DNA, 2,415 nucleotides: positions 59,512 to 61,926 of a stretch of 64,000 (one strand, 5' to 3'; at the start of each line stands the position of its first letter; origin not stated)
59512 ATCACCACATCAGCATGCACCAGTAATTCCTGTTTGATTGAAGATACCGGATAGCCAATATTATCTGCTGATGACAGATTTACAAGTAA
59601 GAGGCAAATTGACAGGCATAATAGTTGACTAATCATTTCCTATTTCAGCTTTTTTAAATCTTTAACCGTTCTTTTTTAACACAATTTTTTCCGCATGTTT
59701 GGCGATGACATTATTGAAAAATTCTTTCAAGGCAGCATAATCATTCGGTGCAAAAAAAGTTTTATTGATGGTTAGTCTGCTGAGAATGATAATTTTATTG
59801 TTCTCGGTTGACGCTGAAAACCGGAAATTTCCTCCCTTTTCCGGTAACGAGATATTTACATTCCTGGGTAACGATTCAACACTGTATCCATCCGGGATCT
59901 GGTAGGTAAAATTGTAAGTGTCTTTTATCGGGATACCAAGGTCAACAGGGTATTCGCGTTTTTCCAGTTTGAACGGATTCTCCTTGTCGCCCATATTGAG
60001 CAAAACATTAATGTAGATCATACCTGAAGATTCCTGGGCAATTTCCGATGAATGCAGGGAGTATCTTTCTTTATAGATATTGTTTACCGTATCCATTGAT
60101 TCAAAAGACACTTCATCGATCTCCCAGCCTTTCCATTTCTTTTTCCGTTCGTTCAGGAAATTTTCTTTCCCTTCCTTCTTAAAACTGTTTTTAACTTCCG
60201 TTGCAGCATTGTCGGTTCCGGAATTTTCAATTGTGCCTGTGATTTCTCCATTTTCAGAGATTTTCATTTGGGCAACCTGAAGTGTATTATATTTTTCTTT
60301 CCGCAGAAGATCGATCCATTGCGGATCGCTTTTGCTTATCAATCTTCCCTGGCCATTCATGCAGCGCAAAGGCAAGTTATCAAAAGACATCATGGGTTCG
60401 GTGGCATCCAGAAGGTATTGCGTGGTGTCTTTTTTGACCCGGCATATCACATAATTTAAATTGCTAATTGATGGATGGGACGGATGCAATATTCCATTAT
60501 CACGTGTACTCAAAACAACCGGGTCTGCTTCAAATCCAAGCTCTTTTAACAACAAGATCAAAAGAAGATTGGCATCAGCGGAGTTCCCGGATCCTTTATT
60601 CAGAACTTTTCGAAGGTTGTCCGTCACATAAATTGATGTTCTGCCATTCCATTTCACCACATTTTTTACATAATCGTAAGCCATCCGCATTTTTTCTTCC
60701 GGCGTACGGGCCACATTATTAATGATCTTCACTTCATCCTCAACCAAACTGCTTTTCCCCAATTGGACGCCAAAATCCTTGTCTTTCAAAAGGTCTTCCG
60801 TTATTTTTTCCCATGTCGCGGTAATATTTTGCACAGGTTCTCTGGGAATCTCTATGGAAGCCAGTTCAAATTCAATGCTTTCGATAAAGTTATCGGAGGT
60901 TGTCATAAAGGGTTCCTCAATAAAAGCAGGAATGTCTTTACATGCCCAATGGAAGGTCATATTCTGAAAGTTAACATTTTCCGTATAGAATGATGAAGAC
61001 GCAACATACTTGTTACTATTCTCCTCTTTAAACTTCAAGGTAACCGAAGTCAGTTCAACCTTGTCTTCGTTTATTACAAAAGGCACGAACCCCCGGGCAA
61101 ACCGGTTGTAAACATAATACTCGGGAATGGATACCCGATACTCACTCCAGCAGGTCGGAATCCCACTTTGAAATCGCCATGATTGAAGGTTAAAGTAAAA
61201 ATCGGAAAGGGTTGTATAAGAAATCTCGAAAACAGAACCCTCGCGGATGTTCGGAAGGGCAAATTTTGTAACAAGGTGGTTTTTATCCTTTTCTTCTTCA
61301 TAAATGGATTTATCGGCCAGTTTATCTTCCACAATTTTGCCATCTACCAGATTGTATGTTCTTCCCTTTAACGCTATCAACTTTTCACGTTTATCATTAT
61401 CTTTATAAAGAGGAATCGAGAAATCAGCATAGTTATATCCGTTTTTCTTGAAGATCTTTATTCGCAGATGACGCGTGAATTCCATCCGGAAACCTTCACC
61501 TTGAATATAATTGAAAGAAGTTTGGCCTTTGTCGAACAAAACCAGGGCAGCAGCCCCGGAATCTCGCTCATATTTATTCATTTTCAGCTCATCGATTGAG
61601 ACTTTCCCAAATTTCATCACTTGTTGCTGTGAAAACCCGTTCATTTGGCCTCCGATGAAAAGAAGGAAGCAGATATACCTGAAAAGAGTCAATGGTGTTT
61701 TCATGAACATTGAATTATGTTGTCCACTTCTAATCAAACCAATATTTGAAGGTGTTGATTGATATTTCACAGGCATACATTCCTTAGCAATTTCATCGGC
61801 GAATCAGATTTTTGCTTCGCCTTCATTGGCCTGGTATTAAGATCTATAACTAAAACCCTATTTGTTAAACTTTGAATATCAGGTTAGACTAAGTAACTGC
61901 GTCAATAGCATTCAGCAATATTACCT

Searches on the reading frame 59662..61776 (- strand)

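Call 76: search_protein_families(library=pfam, proteins=[window:59662-61776:-], max_evalue=0.00001)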
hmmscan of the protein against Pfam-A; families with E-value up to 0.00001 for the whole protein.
window:59662-61776:- (704 aa): 2 families
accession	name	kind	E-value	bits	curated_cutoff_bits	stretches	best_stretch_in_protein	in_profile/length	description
PF12969.12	DUF3857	-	7.3e-09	36.3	24.6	1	97-228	4-143/170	Domain of Unknown Function with PDB structure (DUF3857)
PF12970.12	DUF3858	-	1.4e-08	35.3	27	1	607-698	25-114/116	Domain of Unknown Function with PDB structure (DUF3858)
